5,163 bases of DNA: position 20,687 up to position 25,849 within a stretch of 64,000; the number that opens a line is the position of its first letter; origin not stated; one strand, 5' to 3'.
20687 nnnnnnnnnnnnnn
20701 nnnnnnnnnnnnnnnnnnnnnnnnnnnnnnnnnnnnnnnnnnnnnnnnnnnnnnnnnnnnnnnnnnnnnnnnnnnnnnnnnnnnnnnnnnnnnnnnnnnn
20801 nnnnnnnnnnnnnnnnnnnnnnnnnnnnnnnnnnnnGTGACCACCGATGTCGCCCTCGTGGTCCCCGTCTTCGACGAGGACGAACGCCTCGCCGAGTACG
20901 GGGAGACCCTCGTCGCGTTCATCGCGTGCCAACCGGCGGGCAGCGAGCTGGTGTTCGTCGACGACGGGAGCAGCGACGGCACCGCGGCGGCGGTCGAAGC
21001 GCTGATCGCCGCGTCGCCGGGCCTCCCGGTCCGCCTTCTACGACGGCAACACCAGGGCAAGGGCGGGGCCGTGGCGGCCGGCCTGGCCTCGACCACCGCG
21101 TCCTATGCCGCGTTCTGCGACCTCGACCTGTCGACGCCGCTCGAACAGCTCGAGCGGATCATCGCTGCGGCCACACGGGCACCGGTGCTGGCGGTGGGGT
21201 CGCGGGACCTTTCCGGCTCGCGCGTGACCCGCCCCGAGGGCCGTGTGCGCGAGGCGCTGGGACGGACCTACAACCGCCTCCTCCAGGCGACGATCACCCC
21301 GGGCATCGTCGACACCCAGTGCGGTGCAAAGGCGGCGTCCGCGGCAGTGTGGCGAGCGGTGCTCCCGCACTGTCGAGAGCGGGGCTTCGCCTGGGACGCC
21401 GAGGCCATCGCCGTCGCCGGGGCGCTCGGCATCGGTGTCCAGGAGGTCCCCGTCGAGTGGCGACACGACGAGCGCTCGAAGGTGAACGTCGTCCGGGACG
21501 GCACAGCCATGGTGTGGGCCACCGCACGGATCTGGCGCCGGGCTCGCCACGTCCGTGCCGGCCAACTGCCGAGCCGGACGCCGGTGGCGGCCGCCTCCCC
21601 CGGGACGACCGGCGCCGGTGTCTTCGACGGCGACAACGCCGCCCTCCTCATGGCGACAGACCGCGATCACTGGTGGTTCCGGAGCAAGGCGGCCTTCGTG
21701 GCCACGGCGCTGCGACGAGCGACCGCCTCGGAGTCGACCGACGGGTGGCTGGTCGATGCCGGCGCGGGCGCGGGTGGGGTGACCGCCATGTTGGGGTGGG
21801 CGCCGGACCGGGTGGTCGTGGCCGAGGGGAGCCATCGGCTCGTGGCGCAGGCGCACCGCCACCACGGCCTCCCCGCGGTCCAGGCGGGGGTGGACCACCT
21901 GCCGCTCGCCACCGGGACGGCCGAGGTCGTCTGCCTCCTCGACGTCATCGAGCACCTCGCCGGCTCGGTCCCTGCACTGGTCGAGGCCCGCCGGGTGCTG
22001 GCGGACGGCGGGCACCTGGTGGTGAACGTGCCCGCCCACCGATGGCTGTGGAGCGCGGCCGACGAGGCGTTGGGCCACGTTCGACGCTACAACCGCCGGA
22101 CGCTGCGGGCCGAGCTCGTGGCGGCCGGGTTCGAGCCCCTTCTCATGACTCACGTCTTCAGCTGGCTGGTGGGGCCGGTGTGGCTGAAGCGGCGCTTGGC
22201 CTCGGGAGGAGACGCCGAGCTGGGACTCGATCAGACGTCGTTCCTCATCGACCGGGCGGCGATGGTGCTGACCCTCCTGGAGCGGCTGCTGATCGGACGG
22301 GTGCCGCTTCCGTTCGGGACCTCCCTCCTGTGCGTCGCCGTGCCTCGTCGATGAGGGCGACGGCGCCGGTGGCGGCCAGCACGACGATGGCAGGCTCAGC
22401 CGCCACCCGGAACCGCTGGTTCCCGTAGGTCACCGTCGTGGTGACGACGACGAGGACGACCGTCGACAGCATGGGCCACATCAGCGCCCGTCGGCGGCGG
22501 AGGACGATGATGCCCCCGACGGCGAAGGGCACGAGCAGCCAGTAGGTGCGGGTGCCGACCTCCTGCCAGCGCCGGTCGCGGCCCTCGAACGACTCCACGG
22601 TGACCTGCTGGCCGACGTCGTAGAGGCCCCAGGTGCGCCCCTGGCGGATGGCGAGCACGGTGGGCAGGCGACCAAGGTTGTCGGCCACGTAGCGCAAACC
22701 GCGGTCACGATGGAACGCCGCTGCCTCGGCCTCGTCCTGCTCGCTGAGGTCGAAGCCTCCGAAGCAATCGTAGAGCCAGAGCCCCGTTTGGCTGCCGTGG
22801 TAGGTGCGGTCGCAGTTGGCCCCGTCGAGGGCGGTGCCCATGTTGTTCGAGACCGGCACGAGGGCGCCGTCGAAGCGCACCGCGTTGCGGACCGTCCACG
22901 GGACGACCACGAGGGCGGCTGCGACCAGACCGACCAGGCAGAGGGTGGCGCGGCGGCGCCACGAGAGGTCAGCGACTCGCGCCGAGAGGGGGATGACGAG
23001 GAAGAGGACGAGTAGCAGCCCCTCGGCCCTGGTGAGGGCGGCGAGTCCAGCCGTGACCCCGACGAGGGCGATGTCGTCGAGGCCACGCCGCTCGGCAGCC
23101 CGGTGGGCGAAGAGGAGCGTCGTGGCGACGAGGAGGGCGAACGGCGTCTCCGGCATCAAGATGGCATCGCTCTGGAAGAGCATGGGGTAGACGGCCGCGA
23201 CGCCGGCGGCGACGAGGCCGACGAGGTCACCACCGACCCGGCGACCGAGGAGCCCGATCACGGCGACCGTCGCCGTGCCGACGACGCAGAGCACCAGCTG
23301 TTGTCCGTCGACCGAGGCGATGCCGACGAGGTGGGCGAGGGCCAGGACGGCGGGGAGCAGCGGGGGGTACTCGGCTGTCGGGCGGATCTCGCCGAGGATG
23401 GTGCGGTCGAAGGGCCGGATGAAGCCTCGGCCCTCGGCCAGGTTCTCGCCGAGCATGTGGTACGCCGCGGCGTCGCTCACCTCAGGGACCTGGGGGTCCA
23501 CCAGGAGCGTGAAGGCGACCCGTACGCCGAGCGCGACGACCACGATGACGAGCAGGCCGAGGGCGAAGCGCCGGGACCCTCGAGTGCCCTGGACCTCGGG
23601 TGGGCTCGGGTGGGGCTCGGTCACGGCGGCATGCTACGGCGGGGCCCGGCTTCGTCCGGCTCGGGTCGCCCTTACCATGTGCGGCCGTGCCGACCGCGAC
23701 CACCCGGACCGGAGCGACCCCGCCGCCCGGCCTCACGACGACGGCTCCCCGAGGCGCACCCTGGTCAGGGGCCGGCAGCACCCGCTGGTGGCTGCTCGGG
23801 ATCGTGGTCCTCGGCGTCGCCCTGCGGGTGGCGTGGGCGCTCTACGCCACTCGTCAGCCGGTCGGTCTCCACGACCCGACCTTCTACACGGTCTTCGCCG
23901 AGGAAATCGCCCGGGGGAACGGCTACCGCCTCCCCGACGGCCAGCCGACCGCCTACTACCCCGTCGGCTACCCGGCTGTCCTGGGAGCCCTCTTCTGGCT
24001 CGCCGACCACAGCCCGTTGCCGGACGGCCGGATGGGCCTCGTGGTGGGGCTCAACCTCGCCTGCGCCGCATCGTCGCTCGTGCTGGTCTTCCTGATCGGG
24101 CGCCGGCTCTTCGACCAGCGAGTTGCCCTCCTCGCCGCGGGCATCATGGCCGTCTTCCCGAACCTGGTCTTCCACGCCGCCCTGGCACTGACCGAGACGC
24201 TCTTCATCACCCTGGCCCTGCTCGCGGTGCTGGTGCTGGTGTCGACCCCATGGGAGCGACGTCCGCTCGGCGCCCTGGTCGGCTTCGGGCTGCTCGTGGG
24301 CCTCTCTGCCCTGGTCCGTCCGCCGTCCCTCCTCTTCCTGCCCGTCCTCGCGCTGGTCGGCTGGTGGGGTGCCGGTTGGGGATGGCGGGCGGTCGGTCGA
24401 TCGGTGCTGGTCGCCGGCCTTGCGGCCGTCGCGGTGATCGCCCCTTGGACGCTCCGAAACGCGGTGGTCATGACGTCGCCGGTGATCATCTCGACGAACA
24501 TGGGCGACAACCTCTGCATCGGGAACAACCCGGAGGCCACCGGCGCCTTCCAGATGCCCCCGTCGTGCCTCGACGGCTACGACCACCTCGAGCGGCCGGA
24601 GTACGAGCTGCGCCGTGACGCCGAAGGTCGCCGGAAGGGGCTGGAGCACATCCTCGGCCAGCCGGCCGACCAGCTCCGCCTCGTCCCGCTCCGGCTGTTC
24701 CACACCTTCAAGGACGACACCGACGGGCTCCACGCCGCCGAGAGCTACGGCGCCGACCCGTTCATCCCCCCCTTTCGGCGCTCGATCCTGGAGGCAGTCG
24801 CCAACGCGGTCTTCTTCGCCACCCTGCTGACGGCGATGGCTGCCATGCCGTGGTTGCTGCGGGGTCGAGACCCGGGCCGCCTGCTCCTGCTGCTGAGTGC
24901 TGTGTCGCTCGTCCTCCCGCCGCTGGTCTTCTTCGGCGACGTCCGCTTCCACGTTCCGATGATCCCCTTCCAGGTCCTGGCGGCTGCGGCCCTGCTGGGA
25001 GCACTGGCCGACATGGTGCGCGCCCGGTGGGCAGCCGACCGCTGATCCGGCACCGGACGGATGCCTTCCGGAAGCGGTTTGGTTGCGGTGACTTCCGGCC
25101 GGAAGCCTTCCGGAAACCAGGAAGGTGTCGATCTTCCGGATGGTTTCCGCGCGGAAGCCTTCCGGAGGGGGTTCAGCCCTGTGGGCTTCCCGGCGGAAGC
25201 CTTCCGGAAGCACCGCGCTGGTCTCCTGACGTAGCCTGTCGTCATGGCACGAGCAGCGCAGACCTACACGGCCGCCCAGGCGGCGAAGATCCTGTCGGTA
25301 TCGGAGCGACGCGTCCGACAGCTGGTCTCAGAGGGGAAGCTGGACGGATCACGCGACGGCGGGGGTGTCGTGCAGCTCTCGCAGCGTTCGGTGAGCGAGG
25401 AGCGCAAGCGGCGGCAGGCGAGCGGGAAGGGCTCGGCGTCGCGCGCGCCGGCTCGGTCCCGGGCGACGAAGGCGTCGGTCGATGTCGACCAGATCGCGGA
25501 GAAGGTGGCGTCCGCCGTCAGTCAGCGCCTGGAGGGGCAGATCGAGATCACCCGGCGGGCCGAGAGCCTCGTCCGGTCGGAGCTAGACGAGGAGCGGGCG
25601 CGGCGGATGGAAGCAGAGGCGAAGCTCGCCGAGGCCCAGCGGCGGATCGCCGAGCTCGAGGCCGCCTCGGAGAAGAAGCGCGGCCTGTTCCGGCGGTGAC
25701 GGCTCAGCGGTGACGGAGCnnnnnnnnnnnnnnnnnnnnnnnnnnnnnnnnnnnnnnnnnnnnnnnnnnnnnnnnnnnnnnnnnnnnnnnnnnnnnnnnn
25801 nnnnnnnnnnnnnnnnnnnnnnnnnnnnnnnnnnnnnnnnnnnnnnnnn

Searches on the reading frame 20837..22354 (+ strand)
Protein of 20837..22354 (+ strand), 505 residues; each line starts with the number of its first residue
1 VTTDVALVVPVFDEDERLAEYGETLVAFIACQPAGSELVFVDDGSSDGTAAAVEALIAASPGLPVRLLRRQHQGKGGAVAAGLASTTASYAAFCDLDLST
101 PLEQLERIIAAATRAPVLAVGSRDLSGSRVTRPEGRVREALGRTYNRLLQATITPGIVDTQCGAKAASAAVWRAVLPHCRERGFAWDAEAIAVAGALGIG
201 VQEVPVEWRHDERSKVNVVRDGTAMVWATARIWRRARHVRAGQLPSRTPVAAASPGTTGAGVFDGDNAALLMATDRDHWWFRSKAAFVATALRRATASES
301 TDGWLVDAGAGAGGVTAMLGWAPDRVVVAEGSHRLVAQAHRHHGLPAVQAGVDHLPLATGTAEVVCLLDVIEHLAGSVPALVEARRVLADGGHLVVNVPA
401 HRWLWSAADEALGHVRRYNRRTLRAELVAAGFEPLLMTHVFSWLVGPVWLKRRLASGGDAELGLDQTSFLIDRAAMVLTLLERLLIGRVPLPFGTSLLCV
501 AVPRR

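Call 6: search_protein_families(library=pfam, proteins=[window:20837-22354:+], max_evalue=0.01)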
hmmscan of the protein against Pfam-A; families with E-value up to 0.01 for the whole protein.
window:20837-22354:+ (505 aa): 7 families
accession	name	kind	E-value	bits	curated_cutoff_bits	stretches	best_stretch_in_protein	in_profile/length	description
PF00535.33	Glycos_transf_2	-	2.2e-17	63.9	23.3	1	7-161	2-153/168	Glycosyl transferase family 2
PF08241.18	Methyltransf_11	-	7.6e-11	42.9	21.2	1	306-396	1-95/95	Methyltransferase domain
PF13489.12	Methyltransf_23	-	2.6e-10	40.7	27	1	287-434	8-161/164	Methyltransferase domain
PF13649.12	Methyltransf_25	-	1.2e-06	29.6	27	1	306-392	2-97/97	Methyltransferase domain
PF13641.12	Glyco_tranf_2_3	-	3.1e-05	24.5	27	1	5-83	3-82/230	Glycosyltransferase like family 2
PF08242.18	Methyltransf_12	-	8.3e-05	23.7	30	1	306-394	1-98/98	Methyltransferase domain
PF07005.16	SBD_N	-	0.00043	20.6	25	0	3-122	104-223/230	Sugar-binding N-terminal domain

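Call 8: search_protein_families(library=ncbifam, proteins=[window:20837-22354:+], max_evalue=0.01)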
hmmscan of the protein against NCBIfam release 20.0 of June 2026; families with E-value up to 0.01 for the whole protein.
window:20837-22354:+ (505 aa): 17 families
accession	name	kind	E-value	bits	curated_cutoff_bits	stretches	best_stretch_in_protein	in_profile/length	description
NF007986.1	PRK10714.1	equivalog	6.7e-13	48.3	529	1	4-183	7-179/316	undecaprenyl-phosphate 4-deoxy-4-formamido-L-arabinose transferase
NF045667.1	MTase_DVU1556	equivalog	3.8e-09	36.3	155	1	301-437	22-165/213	DVU_1556 family methyltransferase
NF007482.0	PRK10073.1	equivalog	6.7e-08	31.9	423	1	2-110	5-108/334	glycosyltransferase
NF047588.1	GlcsyltransPgfSStrep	equivalog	8.4e-08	31.8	500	1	5-166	3-162/308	glycosyltransferase PgfS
TIGR03937.1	PgaC_IcaA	equivalog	2e-07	30.4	422.3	1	4-97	46-135/407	poly-beta-1,6-N-acetyl-D-glucosamine synthase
TIGR04182.1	glyco_TIGR04182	equivalog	2.7e-06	27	325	1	4-231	1-216/293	S-layer glycoprotein N-glycosyltransferase AglJ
NF041875.1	EPS_EpsD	equivalog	4.5e-06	26.3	370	1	8-112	4-104/325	exopolysaccharide biosynthesis glycosyltransferase EpsD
NF010496.0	PRK13915.1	equivalog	5.5e-06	25.7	262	1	3-105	31-134/307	glucosyl-3-phosphoglycerate synthase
TIGR04283.1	glyco_like_mftF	equivalog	2.8e-05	23.8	182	1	6-112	2-97/221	TIGR04283 family arsenosugar biosynthesis glycosyltransferase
NF038302.1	EPS_HpsE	equivalog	0.00076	18.5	300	1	4-100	2-99/307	hormogonium polysaccharide biosynthesis glycosyltransferase HpsE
TIGR03469.1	HpnB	hypoth_equivalog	0.00099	18.2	379.25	1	4-114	45-162/386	hopene-associated glycosyltransferase HpnB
NF041255.1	mycofact_MftM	equivalog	0.0021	17.4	200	1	329-425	170-264/289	mycofactocin oligosaccharide methyltransferase MftM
NF041675.1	sarc_dimgly_tmase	equivalog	0.0027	17.7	550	1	297-399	62-172/278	sarcosine/dimethylglycine N-methyltransferase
NF047683.1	TeichurnBiosyTuaG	equivalog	0.0038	16.9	400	1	35-112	35-111/252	teichuronic acid biosynthesis protein TuaG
NF001241.0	PRK00216.1-2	equivalog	0.0049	16.5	327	1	303-397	53-148/231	demethylmenaquinone methyltransferase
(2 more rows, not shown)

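Call 42: search_solved_structures(query=window:20837-22354:+, max_evalue=0.0001)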
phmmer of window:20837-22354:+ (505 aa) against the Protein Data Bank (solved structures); distinct sequences matched with E-value up to 0.0001: 5.
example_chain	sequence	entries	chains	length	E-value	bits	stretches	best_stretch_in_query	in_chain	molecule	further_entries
9hwj_A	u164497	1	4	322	7.1e-14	54.8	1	5-184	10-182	Undecaprenyl-phosphate 4-deoxy-4-formamido-L-arabinose transferase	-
9bhc_C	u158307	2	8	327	1.9e-10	43.5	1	5-183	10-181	Undecaprenyl-phosphate 4-deoxy-4-formamido-L-arabinose transferase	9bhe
8vxh_A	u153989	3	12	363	2.5e-10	43.1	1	5-183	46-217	Undecaprenyl-phosphate 4-deoxy-4-formamido-L-arabinose transferase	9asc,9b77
5mlz_A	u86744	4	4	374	1.1e-07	34.4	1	4-131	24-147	Dolichol monophosphate mannose synthase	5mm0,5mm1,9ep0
2gs9_A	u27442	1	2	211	6.6e-05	25.2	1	277-414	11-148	Hypothetical protein TT1324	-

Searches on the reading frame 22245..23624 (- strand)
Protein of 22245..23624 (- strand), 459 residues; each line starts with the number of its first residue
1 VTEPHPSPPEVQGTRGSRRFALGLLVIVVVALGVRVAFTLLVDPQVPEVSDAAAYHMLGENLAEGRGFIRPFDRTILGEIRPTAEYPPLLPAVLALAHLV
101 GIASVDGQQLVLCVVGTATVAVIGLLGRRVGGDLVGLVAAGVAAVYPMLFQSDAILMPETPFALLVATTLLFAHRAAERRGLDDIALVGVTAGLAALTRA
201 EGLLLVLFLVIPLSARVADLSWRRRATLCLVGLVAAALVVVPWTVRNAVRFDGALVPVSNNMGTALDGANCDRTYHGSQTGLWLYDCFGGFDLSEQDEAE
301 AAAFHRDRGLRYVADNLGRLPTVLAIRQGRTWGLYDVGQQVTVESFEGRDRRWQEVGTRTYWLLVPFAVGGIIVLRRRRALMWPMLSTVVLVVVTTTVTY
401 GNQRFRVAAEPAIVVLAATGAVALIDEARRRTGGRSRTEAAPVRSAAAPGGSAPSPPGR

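Call 6: search_protein_families(library=pfam, proteins=[window:22245-23624:-], max_evalue=0.01)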
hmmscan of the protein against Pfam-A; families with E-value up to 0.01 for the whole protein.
window:22245-23624:- (459 aa): 3 families
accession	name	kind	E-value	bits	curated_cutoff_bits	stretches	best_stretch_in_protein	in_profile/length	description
PF13231.12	PMT_2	-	4e-12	47.1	26.1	1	87-243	3-160/160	Dolichyl-phosphate-mannose-protein mannosyltransferase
PF14256.11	YwiC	-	0.0022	18.7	25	0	135-195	62-122/126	YwiC-like protein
PF02366.24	PMT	-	0.0095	16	22.7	1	113-250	90-237/245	Dolichyl-phosphate-mannose-protein mannosyltransferase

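Call 8: search_protein_families(library=ncbifam, proteins=[window:22245-23624:-], max_evalue=0.01)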
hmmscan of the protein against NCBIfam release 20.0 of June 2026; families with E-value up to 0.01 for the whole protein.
window:22245-23624:- (459 aa): 1 family
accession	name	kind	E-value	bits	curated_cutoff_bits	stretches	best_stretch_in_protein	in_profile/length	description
NF047440.1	LA3751_2_3_fam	subfamily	0.0065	15.3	200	0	85-229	80-224/460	LA_3751/LA_3752 family putative glycosyltransferase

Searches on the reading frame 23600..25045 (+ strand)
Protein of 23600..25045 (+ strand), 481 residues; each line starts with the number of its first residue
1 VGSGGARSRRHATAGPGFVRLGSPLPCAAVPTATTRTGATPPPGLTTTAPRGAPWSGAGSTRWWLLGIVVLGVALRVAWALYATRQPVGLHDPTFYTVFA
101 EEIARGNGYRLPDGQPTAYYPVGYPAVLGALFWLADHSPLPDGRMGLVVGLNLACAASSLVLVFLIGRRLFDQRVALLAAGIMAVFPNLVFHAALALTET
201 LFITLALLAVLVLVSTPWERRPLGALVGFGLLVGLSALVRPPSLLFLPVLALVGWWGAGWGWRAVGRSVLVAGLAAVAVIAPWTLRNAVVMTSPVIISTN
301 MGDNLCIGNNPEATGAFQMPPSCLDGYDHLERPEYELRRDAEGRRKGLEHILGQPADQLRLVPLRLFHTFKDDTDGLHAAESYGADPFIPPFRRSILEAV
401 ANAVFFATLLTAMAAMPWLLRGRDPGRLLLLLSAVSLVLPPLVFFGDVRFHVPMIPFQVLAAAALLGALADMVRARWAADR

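Call 6: search_protein_families(library=pfam, proteins=[window:23600-25045:+], max_evalue=0.01)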
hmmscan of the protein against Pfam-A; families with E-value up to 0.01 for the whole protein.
window:23600-25045:+ (481 aa): 1 family
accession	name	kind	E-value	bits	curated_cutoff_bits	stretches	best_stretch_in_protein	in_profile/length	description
PF13231.12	PMT_2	-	4e-09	37.3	26.1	1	153-283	29-157/160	Dolichyl-phosphate-mannose-protein mannosyltransferase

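Call 8: search_protein_families(library=ncbifam, proteins=[window:23600-25045:+], max_evalue=0.01)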
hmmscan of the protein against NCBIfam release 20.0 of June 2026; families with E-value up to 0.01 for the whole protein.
window:23600-25045:+ (481 aa): 3 families
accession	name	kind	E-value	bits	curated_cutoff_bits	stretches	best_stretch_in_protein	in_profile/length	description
TIGR04154.1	archaeo_STT3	subfamily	2.8e-05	22.7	450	1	112-220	62-176/831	oligosaccharyl transferase, archaeosortase A system-associated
NF009784.2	PRK13279.1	equivalog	0.00061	18.5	567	1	156-286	91-225/539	lipid IV(A) 4-amino-4-deoxy-L-arabinosyltransferase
NF047440.1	LA3751_2_3_fam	subfamily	0.001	18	200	1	158-281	107-234/460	LA_3751/LA_3752 family putative glycosyltransferase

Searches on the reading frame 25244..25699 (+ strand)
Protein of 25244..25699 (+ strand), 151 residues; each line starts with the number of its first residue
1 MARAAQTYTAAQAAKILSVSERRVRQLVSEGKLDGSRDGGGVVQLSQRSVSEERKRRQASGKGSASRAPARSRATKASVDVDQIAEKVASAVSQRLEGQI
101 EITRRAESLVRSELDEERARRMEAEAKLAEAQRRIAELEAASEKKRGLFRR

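Call 6: search_protein_families(library=pfam, proteins=[window:25244-25699:+], max_evalue=0.01)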
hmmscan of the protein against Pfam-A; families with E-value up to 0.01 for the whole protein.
window:25244-25699:+ (151 aa): 4 families
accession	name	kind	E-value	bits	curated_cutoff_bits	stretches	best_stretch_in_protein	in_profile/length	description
PF12728.13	HTH_17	-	2.7e-06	28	27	1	8-41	2-34/51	Helix-turn-helix domain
PF21531.3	Rv2175c_wHTH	-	0.00078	19.8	27.1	1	5-40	13-48/57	DNA-binding protein Rv2175c, wHTH domain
PF04545.22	Sigma70_r4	-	0.0065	16.4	24.1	1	7-30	20-43/50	Sigma-70, region 4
PF22233.2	PhyR_sigma-like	-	0.0076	16.5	27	0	9-30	21-42/50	Response regulator PhyR, sigma-like domain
